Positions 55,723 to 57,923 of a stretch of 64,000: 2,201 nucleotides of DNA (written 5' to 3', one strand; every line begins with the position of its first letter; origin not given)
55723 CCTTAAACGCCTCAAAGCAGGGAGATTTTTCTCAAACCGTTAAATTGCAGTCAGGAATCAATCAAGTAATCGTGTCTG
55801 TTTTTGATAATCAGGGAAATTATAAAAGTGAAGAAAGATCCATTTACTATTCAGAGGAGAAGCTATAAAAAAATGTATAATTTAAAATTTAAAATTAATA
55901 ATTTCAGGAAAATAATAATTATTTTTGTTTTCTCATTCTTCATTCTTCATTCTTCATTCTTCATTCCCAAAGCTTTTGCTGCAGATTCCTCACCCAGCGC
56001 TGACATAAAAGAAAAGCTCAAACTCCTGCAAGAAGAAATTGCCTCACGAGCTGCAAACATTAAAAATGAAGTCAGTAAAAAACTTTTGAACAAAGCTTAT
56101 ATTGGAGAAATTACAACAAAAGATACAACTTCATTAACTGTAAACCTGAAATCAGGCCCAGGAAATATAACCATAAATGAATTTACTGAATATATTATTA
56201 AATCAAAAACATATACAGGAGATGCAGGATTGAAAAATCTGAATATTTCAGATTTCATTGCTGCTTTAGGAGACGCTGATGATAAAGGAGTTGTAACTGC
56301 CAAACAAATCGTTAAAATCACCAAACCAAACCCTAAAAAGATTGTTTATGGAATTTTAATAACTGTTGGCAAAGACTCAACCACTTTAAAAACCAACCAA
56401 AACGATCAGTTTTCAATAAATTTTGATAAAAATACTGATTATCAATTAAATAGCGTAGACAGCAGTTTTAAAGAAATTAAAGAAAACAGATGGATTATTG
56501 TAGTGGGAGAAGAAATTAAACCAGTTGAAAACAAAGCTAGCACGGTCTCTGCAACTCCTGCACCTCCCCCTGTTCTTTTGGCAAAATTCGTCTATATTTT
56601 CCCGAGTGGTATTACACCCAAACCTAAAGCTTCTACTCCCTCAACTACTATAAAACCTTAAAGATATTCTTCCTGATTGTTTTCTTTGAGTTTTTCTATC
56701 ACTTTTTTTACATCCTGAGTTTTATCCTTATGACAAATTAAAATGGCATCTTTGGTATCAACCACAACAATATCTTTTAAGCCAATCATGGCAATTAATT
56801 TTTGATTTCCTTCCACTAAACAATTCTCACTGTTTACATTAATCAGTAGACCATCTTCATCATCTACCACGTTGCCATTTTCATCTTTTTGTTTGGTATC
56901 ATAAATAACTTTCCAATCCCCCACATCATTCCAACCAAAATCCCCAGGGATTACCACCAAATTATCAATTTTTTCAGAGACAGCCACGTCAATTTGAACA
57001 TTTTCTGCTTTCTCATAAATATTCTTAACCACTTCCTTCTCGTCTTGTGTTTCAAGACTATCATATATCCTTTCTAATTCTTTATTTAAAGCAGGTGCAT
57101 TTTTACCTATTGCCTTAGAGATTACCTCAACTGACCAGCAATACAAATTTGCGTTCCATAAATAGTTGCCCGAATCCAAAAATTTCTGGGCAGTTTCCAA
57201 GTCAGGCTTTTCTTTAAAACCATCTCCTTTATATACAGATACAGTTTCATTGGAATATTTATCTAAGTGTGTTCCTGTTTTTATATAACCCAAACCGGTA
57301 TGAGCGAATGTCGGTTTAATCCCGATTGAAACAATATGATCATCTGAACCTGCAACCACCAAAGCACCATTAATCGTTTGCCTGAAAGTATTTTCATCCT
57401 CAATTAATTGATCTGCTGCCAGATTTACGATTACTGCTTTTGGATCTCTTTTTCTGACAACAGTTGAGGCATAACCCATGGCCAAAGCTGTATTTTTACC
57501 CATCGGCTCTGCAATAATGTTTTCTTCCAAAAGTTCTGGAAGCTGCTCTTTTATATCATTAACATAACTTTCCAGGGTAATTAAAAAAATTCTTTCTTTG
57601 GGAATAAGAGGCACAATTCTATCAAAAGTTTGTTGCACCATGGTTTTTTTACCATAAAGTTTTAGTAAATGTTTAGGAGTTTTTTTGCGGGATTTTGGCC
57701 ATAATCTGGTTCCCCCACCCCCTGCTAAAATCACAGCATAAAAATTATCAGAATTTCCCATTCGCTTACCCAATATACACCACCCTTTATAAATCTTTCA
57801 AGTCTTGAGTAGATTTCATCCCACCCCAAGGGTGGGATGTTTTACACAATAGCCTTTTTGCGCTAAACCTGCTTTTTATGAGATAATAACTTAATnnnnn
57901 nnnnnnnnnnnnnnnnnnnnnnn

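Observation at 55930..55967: Heptanucleotide tandem repeat (CATTCTT x4.7) in the signal-peptide codons of a secreted protein: candidate phase-variation switch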

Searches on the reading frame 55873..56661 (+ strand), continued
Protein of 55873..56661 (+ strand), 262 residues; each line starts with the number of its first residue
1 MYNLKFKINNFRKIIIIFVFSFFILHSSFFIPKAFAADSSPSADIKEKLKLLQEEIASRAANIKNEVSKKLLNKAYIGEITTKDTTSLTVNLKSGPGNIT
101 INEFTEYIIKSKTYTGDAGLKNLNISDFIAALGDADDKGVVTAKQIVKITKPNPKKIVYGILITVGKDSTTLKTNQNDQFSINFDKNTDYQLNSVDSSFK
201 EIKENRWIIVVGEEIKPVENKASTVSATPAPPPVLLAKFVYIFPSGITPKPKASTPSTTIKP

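Call 63: find_encoding_contigs(protein=P0020, flank=1500, max_places=3)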
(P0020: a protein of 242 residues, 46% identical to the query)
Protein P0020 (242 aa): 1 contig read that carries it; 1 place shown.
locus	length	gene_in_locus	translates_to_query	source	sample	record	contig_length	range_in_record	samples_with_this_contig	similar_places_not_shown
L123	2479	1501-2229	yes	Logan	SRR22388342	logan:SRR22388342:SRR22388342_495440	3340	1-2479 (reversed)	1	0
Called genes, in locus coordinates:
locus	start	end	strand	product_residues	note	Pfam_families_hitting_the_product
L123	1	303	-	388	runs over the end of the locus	?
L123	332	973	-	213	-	PF13483:Lactamase_B_3, PF12706:Lactamase_B_2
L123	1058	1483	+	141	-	PF09136:Glucodextran_B (weak)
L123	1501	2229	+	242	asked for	PF18914:DUF5666 (faint)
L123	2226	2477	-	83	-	?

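Call 74: find_homologous_proteins(query=A1, max_evalue=1e-10)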
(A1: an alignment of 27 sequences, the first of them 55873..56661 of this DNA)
Query A1 (27 sequences) (262 aa, profile of the alignment): 234 proteins with E <= 1e-10 among 8000 candidates; the best 120 are listed.
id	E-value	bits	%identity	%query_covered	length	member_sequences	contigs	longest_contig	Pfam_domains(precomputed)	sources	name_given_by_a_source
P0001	5.9e-103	361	100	100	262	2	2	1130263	-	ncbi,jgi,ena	ncbi:MAG: hypothetical protein WCV81_03975 [Microgenomates group bacterium]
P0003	2.0e-102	360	65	90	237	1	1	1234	-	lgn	-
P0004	8.9e-102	358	62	89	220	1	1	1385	-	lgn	-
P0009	1.3e-101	357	61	90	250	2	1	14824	-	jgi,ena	-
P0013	1.4e-101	357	52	96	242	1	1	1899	PF18914.7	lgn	-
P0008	5.9e-101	355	61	90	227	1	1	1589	-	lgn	-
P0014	2.8e-100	353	54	94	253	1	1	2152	-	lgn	-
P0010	5.5e-100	352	57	94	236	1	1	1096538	-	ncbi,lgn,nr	ncbi:MAG: hypothetical protein PHQ59_04805 [Candidatus Daviesbacteria bacterium]|nr:hypothetical pro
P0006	2.5e-98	346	60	96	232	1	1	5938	-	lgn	-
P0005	3.3e-98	346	59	96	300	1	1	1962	-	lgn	-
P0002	1.7e-97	343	64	92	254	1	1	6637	-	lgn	-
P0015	3.0e-97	343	52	94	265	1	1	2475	-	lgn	-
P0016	5.5e-96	339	48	96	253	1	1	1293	-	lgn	-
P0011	5.2e-95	335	62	81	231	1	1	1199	-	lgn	-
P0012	3.7e-93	329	56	92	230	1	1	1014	-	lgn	-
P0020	2.6e-78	281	46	69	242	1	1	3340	PF18914.7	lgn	-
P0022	4.5e-76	273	35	97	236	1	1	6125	PF18914.7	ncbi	-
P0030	2.3e-75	271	40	91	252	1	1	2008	-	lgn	-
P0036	4.7e-72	260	36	94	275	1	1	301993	PF18914.7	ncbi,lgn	-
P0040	1.4e-70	255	38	98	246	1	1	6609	PF18914.7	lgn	-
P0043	4.5e-70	254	34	100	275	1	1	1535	PF18914.7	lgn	-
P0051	1.1e-68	249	37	92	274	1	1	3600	PF18914.7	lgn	-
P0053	1.6e-68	249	38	94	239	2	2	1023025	PF18914.7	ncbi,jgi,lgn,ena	-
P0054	2.2e-68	248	38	84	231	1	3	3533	PF18914.7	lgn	-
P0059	1.0e-67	246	34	98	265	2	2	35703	PF18914.7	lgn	-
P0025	3.3e-67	244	35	98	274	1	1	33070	-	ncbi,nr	ncbi:hypothetical protein HYU95_05130 [Candidatus Daviesbacteria bacterium]|nr:hypothetical protein 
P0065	4.2e-67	244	36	86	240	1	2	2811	PF18914.7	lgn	-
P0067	6.8e-67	243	34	95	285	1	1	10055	PF18914.7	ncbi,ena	-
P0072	1.3e-66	242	37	85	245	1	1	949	PF18914.7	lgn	-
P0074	1.8e-66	242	35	93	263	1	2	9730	PF18914.7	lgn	-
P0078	3.5e-66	241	39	85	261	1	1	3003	PF18914.7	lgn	-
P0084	5.3e-66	240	33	94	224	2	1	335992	-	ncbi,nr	ncbi:hypothetical protein HY383_03275 [Candidatus Daviesbacteria bacterium]|nr:hypothetical protein 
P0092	1.1e-65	239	36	90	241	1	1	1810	-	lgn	-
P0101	3.1e-65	238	33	92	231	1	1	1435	-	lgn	-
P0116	2.4e-64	235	29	94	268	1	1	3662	PF18914.7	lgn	-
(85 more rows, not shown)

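Call 76: find_encoding_contigs(protein=P0030, flank=600, max_places=3)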
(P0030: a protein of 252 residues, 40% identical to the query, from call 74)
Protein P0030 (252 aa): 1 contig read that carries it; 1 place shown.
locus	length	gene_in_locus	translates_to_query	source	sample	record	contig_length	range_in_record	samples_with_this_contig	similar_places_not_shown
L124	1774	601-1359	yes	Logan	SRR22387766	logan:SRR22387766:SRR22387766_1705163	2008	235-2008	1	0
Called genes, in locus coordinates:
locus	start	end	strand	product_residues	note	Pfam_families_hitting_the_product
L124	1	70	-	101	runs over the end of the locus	?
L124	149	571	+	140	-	-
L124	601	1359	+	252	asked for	-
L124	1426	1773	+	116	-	?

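Call 77: find_encoding_contigs(protein=P0084, flank=600, max_places=3)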
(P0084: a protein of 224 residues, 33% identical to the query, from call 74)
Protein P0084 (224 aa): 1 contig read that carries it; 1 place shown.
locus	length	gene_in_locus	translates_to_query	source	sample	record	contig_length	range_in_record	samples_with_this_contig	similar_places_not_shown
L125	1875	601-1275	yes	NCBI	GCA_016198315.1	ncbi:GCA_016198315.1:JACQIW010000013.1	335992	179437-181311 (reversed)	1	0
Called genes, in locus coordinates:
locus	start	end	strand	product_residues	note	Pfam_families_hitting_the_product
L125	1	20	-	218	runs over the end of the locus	PF13483:Lactamase_B_3, PF12706:Lactamase_B_2 (faint)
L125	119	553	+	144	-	-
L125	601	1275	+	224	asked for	-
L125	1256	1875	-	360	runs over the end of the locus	PF00483:NTP_transferase, PF22640:ManC_GMP_beta-helix (weak)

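Call 78: find_encoding_contigs(protein=P0101, flank=600, max_places=3)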
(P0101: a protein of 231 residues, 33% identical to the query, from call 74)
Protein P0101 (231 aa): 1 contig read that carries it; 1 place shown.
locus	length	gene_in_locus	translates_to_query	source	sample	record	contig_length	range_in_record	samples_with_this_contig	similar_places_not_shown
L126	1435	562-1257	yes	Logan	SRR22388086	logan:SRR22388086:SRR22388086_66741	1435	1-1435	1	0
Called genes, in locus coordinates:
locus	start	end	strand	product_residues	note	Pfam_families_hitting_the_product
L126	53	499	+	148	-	PF09136:Glucodextran_B (weak)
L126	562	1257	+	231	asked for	-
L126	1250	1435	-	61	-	?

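Call 79: find_encoding_contigs(protein=P0092, flank=600, max_places=3)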
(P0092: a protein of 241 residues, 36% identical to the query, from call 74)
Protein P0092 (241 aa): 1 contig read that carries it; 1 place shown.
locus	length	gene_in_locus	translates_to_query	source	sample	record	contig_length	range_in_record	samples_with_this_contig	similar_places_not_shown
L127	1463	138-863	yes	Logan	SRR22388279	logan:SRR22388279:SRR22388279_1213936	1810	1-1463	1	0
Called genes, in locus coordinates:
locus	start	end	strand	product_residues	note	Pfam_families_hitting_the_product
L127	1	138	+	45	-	?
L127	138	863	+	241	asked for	-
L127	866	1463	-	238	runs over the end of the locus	PF00483:NTP_transferase, PF12804:NTP_transf_3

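Call 83: search_protein_families(library=ncbifam, proteins=[window:55873-56661:+], max_evalue=0.01)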
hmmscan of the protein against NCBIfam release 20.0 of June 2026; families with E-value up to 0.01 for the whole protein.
window:55873-56661:+ (262 aa): 1 family
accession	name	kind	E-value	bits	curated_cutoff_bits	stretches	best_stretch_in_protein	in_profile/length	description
NF046016.1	LMxysn_1693_fam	subfamily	0.00014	21.9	70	1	14-114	8-113/150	LMxysn_1693 family intestinal colonization protein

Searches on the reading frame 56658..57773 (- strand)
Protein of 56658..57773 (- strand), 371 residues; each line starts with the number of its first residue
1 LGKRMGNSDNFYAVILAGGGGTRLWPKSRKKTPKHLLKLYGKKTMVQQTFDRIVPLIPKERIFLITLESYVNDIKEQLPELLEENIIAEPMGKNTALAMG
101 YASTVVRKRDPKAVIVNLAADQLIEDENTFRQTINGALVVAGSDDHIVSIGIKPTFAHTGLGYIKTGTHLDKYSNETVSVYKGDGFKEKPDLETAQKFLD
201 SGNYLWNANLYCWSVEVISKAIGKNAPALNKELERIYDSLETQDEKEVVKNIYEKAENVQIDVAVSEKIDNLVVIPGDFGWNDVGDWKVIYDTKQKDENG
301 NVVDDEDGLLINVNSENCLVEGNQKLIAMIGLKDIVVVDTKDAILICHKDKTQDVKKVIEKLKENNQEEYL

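Call 7: search_protein_families(library=pfam, proteins=[window:56658-57773:-], max_evalue=0.1)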
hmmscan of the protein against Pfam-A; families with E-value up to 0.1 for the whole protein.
window:56658-57773:- (371 aa): 3 families
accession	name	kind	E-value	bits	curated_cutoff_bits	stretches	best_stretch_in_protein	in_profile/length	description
PF00483.29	NTP_transferase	-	1.2e-33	117.2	21.2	1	13-299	2-244/245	Nucleotidyl transferase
PF22640.1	ManC_GMP_beta-helix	-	3.3e-21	75.4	27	1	310-362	3-55/55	MannoseP isomerase/GMP-like beta-helix domain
PF12804.13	NTP_transf_3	-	4.9e-05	24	27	1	13-76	1-56/160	MobA-like NTP transferase domain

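Call 23: find_encoding_contigs(protein=window:56658-57773:-, flank=2500, max_places=10)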
Protein window:56658-57773:- (371 aa): no gene with exactly this product is on record in the collection.
